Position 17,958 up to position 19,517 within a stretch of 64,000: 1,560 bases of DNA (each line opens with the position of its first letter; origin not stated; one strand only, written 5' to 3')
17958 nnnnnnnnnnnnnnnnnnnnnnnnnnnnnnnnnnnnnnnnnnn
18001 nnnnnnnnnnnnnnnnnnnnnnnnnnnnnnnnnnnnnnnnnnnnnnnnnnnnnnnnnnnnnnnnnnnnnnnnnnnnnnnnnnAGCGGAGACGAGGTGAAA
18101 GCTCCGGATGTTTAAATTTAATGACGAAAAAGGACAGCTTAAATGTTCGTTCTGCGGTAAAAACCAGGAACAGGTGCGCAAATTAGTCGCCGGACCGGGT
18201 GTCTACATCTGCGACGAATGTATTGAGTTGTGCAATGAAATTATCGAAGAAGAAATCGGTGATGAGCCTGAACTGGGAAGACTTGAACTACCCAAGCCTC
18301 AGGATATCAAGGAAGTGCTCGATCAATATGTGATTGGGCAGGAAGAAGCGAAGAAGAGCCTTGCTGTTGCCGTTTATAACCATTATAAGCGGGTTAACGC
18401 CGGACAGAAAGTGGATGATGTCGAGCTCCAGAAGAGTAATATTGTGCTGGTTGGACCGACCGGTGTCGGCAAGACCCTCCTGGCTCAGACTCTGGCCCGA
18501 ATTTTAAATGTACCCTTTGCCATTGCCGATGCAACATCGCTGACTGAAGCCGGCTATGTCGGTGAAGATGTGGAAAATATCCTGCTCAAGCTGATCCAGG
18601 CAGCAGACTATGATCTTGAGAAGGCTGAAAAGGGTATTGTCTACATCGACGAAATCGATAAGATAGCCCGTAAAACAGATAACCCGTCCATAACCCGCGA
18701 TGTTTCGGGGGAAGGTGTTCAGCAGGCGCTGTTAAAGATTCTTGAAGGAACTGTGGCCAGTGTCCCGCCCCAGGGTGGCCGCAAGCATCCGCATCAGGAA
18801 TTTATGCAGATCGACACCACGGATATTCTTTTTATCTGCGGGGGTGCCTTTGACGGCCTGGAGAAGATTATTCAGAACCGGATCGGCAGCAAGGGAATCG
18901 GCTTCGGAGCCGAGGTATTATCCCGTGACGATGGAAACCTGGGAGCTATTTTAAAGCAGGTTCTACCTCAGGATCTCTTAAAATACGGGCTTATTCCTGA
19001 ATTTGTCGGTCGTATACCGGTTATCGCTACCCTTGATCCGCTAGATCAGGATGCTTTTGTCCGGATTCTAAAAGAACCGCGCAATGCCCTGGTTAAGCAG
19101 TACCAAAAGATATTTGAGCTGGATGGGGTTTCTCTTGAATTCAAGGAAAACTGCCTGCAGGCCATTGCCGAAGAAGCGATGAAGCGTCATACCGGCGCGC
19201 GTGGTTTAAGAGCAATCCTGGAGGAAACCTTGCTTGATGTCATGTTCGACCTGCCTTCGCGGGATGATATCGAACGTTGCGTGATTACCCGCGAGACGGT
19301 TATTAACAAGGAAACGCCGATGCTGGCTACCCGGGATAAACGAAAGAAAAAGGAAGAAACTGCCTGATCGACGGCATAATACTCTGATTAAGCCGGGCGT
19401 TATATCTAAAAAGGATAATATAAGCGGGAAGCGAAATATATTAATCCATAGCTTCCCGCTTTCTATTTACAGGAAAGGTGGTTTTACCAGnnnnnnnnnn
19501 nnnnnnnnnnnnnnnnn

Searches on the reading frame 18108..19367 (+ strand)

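Call 35: search_protein_families(library=pfam, proteins=[window:18108-19367:+], max_evalue=0.00001)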
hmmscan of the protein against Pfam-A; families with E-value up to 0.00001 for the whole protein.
window:18108-19367:+ (419 aa): 8 families
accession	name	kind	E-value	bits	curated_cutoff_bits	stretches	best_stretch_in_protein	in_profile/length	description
PF07724.20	AAA_2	-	1.5e-34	119.9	27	1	108-306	2-166/166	AAA domain (Cdc48 subfamily)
PF06689.19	zf-C4_ClpX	-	2.1e-20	72.8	27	1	12-48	2-39/39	ClpX C4-type zinc finger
PF00004.35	AAA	-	1e-15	58.8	21.2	1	112-218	1-98/131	ATPase family associated with various cellular activities (AAA)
PF10431.15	ClpB_D2-small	-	2e-12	47.4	21.9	1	312-389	1-74/81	C-terminal, D2-small domain, of ClpB protein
PF07728.20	AAA_5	-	2.4e-07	31.3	22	1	111-189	1-81/139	AAA domain (dynein-related subfamily)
PF05496.18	RuvB_N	-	6.4e-07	29.7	27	1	70-191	5-101/159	Holliday junction DNA helicase RuvB P-loop domain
PF00493.29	MCM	-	2.1e-06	27.4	23.3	1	67-190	18-137/224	MCM P-loop domain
PF13401.12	AAA_22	-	8.9e-06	26.5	27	0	108-186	4-96/130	AAA domain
